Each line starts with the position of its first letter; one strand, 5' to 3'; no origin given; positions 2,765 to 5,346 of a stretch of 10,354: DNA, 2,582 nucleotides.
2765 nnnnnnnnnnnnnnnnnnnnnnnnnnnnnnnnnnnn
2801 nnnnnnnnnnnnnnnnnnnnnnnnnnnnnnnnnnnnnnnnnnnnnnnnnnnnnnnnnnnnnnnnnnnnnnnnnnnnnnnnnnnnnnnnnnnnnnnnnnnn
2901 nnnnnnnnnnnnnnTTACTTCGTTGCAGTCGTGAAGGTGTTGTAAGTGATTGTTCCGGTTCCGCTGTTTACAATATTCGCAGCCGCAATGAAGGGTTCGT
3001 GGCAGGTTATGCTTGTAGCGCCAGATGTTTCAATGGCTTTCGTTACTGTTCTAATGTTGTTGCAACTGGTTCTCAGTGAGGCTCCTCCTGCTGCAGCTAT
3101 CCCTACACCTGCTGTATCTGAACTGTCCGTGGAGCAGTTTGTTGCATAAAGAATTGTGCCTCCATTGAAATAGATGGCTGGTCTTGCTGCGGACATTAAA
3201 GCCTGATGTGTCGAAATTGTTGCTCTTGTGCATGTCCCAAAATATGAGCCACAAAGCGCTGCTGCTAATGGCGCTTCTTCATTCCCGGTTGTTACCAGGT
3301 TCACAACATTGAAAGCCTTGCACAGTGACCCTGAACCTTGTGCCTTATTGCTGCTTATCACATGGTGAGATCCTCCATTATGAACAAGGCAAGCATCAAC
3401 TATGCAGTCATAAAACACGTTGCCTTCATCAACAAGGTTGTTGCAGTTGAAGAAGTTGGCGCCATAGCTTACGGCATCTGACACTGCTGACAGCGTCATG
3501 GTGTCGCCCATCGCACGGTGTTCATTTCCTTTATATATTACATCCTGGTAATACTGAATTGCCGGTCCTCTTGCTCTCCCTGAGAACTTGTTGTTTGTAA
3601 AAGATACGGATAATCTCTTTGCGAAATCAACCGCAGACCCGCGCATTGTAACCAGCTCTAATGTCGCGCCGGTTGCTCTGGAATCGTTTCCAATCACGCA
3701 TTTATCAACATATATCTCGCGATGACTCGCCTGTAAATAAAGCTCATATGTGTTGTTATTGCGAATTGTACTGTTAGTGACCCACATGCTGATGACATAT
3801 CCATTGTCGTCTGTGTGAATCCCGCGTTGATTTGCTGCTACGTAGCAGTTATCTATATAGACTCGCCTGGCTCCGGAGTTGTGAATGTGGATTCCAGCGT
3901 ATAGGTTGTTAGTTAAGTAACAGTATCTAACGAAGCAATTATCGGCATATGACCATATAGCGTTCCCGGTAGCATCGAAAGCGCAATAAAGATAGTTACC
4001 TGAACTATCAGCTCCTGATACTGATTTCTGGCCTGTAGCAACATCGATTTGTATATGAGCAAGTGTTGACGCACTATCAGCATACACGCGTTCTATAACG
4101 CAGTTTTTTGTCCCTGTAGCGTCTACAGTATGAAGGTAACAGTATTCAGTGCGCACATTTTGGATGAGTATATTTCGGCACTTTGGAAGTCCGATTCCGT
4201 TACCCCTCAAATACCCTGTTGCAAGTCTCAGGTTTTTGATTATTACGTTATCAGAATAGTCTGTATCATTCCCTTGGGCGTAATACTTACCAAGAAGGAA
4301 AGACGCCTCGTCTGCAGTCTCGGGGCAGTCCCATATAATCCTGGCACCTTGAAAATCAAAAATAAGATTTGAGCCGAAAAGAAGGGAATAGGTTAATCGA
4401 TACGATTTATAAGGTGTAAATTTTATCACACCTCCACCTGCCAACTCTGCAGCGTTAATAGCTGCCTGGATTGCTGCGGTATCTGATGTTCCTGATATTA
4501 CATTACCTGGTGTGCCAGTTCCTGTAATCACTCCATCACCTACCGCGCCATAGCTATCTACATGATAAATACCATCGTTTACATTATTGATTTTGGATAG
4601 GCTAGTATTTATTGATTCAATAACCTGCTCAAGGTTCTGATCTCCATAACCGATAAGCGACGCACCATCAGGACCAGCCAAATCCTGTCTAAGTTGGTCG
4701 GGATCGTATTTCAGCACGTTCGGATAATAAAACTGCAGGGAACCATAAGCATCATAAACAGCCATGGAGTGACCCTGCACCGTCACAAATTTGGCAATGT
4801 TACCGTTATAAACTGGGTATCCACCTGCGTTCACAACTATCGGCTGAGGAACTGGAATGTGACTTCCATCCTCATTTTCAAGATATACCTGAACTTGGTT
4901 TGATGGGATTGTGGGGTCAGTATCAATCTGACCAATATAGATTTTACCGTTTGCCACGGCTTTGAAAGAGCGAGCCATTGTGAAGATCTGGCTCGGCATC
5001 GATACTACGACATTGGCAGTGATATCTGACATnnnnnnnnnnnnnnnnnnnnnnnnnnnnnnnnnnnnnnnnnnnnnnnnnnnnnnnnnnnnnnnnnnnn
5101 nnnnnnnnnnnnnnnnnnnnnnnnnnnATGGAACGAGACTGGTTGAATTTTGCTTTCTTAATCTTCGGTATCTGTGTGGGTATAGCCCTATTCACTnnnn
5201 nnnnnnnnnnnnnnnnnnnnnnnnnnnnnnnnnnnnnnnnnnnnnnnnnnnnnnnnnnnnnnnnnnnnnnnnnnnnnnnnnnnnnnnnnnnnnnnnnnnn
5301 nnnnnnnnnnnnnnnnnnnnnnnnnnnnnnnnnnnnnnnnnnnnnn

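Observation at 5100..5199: SD-preceded 23-codon hydrophobic ORF divergent from the tailspike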

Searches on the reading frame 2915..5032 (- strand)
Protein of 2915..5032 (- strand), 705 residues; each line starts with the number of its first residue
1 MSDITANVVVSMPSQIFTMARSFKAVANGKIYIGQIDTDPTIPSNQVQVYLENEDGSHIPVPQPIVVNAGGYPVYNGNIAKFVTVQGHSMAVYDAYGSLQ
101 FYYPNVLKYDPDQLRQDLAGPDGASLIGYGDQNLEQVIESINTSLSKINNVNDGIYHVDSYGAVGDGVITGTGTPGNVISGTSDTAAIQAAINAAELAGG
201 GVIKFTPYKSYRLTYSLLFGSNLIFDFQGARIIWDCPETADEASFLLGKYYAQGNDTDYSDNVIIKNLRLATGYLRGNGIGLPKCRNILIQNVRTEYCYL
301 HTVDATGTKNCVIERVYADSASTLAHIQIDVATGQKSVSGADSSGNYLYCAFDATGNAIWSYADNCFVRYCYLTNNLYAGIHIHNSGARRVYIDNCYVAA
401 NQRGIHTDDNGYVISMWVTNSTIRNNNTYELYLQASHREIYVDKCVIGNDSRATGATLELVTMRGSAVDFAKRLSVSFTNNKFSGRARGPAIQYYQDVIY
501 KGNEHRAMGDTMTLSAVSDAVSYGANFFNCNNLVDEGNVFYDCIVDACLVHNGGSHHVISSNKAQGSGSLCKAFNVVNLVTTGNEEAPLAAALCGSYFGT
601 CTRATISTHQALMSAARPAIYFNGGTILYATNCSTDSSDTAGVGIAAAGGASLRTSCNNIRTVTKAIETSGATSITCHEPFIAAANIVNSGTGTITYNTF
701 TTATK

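Call 74: search_protein_families(library=pfam, proteins=[window:2915-5032:-], max_evalue=0.001)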
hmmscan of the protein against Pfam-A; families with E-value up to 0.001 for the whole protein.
window:2915-5032:- (705 aa): 2 families
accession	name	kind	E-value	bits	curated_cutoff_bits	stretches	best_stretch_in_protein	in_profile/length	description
PF09008.15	Head_binding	-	3.1e-63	211.5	24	1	1-113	1-113/113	Head binding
PF13229.12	Beta_helix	-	1e-09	38.6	25.9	2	260-411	8-148/158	Right handed beta helix region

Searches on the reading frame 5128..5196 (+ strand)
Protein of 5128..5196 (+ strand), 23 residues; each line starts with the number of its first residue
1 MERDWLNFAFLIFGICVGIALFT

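Call 23: search_dna_similar(query=window:5128-5196:+, collection=phages, mode=protein, max_evalue=10, max_rows=60, rows=spread)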
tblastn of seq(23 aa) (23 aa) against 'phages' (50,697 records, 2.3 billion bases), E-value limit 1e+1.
Records with a match: 36; places in all: 37; records where one place covers at least 80% of the query: 27.
Best place of each record, by identity: 80-90% 1; 60-80% 30; <60% 5.
By first word of the organism name: Salmonella 21; Enterobacteria 5; Mycobacterium 5; Escherichia 2; Lederbergvirus 2; Klebsiella 1.
By host as written in the record: Salmonella sp. 4; - 3; Escherichia coli 3; Mycobacterium smegmatis mc2 155 3; Salmonella enterica subsp. enterica serovar Anatum 2; Salmonella typhimurium DT104 2; Salmonella enterica subsp. enterica serovar Typhimurium 2; Salmonella enterica enterica sv Typhimurium LT2 2; and 14 more.
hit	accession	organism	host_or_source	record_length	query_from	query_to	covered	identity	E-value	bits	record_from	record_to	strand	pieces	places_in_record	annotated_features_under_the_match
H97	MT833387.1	Escherichia phage HF4s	Escherichia coli 4s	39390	1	23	100%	87.0%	8e-6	44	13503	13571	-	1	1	DNA transfer protein 3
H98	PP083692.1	Salmonella phage NM-3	Salmonella sp.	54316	1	23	100%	73.9%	6e-3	35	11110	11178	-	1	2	DNA transfer protein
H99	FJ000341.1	Salmonella phage g341c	Salmonella enterica subsp. enterica ...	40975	1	23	100%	73.9%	6e-3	35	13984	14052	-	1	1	gp16: Conserved hypothetical phage protein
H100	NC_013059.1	Salmonella phage g341c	Salmonella enterica subsp. enterica ...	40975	1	23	100%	73.9%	6e-3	35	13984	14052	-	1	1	gp16: DNA transfer protein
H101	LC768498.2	Klebsiella phage phiKp_30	Klebsiella pneumoniae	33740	1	23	100%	73.9%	8e-3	35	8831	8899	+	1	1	hypothetical protein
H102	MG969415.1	Salmonella phage GE_vB_TR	Salmonella enterica subsp. enterica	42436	1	23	100%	73.9%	2e-2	34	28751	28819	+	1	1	record has no annotation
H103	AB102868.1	Enterobacteria phage ST104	Salmonella typhimurium DT104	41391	1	23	100%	73.9%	2e-2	34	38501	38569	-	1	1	16: 16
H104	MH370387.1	Salmonella phage S149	Salmonella enterica serotype ...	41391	1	23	100%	73.9%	2e-2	34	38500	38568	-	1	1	DNA transfer protein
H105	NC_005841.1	Enterobacteria phage ST104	Salmonella typhimurium DT104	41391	1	23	100%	73.9%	2e-2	34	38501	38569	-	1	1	16: DNA transfer protein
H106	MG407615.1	Salmonella phage Bp96115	Salmonella enterica subsp. enterica ...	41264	1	23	100%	73.9%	2e-2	34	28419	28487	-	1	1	DNA transfer protein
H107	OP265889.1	Salmonella phage P6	Salmonella sp.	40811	1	23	100%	73.9%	2e-2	34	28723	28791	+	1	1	hypothetical protein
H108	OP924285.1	Salmonella phage vB_Se_GLBO_sp11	Salmonella enterica subsp. enterica ...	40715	1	23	100%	73.9%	2e-2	34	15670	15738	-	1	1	record has no annotation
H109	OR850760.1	Salmonella phage S.Inf 5-2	Salmonella enterica subsp. enterica ...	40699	1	23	100%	73.9%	2e-2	34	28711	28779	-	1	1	record has no annotation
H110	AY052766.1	Salmonella phage ST64T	-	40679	1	23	100%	73.9%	2e-2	34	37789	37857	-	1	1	16: 16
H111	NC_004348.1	Salmonella phage ST64T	Salmonella enterica subsp. enterica ...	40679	1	23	100%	73.9%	2e-2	34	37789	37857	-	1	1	DNA transfer protein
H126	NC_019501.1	Enterobacteria phage IME10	Escherichia coli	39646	1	17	74%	64.7%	7e+0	27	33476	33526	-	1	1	none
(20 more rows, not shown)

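Call 24: get_annotated_region(hit=H101, flank=2500)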
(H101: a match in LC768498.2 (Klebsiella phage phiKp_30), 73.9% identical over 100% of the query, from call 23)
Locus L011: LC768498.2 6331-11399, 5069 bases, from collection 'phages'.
description: Klebsiella phage phiKp_30 DNA, complete genome.
organism: Klebsiella phage phiKp_30 (NCBI taxid 2979984)
taxonomy: Viruses; Duplodnaviria; Heunggongvirae; Uroviricota; Caudoviricetes; Lederbergvirus
host: Klebsiella pneumoniae; source: Sewage; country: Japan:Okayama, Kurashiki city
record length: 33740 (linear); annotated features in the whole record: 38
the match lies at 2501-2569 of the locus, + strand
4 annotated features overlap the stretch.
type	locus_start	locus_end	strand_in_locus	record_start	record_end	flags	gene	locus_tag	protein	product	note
CDS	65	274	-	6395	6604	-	-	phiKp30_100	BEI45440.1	hypothetical protein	-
CDS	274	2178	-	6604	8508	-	-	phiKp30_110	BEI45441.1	hypothetical protein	-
CDS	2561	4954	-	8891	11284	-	-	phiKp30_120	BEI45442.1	hypothetical protein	-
CDS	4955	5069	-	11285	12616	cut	-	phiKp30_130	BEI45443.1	phage DNA ejection protein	-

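Call 25: get_annotated_region(hit=H107, flank=1500)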
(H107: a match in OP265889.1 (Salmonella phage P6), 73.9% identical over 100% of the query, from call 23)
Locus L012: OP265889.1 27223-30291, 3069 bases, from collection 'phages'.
description: Salmonella phage P6, complete genome.
organism: Salmonella phage P6 (NCBI taxid 2982834)
taxonomy: Viruses; Duplodnaviria; Heunggongvirae; Uroviricota; Caudoviricetes; Lederbergvirus
host: Salmonella sp.; source: sewage; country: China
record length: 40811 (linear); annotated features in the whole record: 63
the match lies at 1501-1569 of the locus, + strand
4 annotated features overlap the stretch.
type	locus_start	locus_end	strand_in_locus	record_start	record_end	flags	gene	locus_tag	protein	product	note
CDS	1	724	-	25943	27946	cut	-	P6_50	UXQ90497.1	hypothetical protein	Gp9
CDS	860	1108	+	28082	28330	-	-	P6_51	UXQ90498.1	Mnt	-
CDS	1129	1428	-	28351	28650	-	-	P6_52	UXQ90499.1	hypothetical protein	ORF62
CDS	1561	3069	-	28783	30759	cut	-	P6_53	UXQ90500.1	hypothetical protein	hypothetical protein c341_gp13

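Call 26: get_annotated_region(hit=H126, flank=2500)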
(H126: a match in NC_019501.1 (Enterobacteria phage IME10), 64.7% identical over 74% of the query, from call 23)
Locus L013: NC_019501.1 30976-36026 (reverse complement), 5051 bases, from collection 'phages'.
description: Enterobacteria phage IME10, complete genome.
organism: Enterobacteria phage IME10 (NCBI taxid 1090133)
taxonomy: Viruses; Duplodnaviria; Heunggongvirae; Uroviricota; Caudoviricetes; Lederbergvirus
host: Escherichia coli; source: -; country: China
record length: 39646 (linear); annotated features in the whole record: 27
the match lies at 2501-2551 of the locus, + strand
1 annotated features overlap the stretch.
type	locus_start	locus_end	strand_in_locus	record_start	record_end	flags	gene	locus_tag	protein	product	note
CDS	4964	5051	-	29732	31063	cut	20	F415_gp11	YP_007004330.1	released from the phage upon host infection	similar to INSD accession number AAA72116.1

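Call 54: search_protein_families(library=phrogs, proteins=[window:5128-5196:+], max_evalue=10)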
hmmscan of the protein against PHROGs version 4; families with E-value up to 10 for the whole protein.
seq(23 aa): 2 families
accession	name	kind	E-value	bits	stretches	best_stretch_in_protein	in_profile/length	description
phrog_26923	-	unknown function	0.05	14.8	1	2-20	13-31/54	-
phrog_1705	-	unknown function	0.52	11.2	1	11-20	18-27/44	-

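Call 55: search_protein_families(library=pfam, proteins=[window:5128-5196:+], max_evalue=10)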
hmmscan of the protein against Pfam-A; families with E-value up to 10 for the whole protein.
seq(23 aa): 0 families

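Call 57: search_protein_families(library=padloc, proteins=[window:5128-5196:+], max_evalue=10)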
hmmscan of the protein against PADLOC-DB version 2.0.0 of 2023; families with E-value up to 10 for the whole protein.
seq(23 aa): 0 families

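Call 58: search_protein_families(library=ncbifam, proteins=[window:5128-5196:+], max_evalue=10)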
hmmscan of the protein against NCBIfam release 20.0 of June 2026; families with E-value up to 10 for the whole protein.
seq(23 aa): 0 families

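Call 69: list_cluster_members(proteins=[window:5128-5196:+, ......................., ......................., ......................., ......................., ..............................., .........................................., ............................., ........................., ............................])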
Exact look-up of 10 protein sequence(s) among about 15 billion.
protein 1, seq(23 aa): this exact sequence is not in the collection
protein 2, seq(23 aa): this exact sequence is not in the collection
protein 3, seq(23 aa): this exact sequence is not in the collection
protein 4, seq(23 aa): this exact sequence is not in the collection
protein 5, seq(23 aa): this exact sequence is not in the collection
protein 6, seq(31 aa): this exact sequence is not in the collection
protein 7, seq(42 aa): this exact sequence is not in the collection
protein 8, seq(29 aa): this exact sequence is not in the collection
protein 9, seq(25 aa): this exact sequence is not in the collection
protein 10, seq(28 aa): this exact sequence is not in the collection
